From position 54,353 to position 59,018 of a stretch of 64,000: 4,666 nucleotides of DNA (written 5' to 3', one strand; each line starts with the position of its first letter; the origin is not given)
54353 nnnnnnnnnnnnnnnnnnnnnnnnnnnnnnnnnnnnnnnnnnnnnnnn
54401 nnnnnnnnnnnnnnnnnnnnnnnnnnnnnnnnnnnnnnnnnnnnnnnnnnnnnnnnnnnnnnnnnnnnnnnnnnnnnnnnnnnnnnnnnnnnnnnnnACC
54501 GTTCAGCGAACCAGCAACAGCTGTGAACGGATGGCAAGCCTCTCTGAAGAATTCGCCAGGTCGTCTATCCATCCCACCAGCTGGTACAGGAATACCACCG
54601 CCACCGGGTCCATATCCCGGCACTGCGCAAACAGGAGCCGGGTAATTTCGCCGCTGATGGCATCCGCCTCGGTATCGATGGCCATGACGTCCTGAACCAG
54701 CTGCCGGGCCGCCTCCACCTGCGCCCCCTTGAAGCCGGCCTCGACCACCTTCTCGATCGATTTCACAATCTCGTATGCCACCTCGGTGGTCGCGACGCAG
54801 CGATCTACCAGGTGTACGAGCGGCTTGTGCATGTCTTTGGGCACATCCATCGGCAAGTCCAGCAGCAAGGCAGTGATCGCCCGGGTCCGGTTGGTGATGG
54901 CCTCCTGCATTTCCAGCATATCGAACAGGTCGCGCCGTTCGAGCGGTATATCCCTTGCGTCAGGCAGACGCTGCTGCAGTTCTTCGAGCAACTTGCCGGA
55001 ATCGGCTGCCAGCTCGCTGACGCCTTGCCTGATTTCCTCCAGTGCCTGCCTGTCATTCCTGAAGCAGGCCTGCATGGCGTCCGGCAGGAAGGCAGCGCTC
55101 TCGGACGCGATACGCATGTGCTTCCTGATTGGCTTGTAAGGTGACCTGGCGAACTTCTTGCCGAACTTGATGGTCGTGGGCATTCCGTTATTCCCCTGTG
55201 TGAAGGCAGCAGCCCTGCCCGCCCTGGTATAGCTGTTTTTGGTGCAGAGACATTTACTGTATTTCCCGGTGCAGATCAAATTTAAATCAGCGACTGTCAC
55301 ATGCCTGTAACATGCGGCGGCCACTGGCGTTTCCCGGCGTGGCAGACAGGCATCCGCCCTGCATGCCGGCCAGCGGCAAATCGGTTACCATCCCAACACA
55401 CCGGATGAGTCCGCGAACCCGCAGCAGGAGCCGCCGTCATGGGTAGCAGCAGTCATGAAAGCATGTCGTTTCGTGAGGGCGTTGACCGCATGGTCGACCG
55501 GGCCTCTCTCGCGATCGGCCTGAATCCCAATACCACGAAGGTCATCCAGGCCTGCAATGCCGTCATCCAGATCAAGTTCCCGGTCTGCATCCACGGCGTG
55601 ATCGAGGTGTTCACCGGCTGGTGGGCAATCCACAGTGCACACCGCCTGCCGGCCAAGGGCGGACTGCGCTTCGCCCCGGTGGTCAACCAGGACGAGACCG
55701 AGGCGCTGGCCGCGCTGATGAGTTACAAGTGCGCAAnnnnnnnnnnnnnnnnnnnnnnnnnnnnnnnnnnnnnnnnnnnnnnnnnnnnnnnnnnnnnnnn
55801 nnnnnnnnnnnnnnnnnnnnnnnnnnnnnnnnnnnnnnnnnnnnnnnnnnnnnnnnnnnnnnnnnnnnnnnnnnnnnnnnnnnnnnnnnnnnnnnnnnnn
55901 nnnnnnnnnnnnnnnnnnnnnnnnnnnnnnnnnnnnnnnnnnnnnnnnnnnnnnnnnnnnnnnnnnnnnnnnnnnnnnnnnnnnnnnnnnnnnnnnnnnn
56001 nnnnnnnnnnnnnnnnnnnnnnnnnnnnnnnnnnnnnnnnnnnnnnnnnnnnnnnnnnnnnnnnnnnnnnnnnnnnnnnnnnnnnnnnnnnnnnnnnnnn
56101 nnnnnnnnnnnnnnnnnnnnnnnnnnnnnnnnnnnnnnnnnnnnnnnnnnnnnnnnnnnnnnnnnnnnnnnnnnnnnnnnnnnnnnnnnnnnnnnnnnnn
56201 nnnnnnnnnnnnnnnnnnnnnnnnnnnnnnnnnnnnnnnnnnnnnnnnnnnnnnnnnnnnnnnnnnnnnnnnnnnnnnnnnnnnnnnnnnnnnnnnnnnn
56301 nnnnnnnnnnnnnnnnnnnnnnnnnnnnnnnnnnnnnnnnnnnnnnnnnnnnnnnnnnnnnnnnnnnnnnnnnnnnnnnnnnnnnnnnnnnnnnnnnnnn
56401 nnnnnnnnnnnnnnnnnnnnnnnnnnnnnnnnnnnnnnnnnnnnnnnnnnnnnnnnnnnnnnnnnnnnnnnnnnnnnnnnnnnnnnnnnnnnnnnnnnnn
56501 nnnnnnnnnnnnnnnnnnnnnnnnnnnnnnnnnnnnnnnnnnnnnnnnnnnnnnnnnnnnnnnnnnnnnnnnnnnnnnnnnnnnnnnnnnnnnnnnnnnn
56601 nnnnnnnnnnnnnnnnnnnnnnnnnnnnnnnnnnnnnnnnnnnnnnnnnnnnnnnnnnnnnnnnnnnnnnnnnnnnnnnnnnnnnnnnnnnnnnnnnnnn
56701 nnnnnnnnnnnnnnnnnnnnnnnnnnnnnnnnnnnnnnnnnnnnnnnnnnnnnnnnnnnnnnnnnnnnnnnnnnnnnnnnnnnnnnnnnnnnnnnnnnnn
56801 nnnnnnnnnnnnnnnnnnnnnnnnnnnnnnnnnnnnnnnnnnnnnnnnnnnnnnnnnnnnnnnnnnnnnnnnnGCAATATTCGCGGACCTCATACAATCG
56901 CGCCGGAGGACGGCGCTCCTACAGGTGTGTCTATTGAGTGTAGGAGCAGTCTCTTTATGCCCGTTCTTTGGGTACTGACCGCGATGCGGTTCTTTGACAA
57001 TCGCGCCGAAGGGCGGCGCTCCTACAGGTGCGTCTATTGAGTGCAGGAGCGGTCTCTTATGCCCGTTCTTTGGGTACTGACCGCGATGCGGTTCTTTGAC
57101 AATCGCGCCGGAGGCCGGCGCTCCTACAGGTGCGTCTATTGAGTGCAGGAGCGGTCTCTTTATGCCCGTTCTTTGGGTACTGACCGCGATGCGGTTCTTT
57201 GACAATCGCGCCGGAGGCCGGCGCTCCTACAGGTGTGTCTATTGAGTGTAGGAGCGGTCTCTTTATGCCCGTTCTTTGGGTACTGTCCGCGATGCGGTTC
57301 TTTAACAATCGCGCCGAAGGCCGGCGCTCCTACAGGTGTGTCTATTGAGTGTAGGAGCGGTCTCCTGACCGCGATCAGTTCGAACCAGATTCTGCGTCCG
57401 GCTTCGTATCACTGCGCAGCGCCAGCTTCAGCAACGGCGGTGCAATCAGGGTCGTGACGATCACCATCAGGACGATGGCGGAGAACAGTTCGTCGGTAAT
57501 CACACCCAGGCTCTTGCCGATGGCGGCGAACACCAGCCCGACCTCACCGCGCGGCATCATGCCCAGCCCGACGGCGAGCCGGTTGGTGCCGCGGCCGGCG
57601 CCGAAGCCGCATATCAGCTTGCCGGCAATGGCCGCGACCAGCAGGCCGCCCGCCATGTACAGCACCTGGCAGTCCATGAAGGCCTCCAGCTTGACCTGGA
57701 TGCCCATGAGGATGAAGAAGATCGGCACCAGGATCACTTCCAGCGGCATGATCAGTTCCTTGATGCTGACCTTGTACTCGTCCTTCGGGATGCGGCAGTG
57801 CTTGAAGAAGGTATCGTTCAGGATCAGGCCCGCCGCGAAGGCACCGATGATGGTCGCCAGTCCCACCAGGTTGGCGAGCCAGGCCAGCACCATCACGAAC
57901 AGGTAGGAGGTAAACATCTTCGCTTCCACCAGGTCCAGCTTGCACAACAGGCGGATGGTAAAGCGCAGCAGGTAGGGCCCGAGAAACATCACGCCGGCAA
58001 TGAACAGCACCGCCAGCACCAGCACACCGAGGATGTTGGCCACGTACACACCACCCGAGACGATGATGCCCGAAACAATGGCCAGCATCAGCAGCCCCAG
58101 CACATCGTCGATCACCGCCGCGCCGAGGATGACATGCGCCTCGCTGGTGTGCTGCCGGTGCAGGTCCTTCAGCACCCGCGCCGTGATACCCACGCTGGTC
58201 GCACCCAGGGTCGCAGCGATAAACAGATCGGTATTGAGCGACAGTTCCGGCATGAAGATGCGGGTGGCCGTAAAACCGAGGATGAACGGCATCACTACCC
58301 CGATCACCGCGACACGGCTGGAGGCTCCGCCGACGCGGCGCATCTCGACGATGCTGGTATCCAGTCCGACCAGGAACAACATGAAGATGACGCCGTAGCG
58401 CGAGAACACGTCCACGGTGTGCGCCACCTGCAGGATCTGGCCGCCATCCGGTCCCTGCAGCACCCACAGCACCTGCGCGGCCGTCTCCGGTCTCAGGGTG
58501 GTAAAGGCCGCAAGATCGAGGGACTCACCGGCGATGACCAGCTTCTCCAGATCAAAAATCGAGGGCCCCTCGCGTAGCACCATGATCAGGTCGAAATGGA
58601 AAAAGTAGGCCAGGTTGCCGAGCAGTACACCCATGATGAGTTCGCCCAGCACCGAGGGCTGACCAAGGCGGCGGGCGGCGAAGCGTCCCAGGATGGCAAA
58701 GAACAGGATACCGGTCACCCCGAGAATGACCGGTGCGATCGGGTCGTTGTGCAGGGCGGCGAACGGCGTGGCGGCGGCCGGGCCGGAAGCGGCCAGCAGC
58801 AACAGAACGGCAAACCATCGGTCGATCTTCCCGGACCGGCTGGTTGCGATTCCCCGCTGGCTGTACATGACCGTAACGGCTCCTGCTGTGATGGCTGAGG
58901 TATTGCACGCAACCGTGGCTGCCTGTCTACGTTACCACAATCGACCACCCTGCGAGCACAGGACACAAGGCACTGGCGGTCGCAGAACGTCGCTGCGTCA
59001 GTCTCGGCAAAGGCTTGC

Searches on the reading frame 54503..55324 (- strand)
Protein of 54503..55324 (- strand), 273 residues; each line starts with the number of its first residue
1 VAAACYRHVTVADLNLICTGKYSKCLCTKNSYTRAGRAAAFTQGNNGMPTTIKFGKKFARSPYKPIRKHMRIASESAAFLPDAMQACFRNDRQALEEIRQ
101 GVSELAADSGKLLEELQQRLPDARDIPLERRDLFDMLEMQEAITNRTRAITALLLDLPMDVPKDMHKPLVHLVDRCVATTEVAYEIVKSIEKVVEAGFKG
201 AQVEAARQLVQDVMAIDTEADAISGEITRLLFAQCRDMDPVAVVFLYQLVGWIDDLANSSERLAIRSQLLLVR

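Call 51: search_protein_families(library=pfam, proteins=[window:54503-55324:-], max_evalue=0.0001)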
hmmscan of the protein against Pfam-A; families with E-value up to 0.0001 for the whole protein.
window:54503-55324:- (273 aa): 1 family
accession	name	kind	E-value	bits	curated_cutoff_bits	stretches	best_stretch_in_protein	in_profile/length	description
PF01865.21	PhoU_div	-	6.7e-26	91.4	24.4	1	57-272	4-213/214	Protein of unknown function DUF47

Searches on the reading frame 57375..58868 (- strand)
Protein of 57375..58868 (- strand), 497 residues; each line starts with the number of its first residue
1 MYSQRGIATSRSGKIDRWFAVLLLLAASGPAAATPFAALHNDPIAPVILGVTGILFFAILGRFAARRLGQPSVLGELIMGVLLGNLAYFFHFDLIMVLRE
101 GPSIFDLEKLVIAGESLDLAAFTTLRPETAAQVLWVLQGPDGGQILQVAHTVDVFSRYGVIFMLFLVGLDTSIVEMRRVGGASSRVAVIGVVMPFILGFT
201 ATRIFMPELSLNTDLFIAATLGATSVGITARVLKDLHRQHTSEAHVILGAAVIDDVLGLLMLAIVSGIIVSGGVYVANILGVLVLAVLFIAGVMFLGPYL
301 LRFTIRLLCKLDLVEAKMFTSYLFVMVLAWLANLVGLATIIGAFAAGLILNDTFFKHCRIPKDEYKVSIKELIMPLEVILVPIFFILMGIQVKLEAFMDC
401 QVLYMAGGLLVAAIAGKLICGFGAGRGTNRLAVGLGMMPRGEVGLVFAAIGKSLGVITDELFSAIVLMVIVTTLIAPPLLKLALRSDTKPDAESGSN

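Call 51: search_protein_families(library=pfam, proteins=[window:57375-58868:-], max_evalue=0.0001)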
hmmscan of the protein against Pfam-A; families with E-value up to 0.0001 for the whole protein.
window:57375-58868:- (497 aa): 1 family
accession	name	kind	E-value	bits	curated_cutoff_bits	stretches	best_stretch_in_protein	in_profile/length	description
PF00999.27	Na_H_Exchanger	-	3.3e-55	187.9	26.2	1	56-481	5-370/375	Sodium/hydrogen exchanger, transmembrane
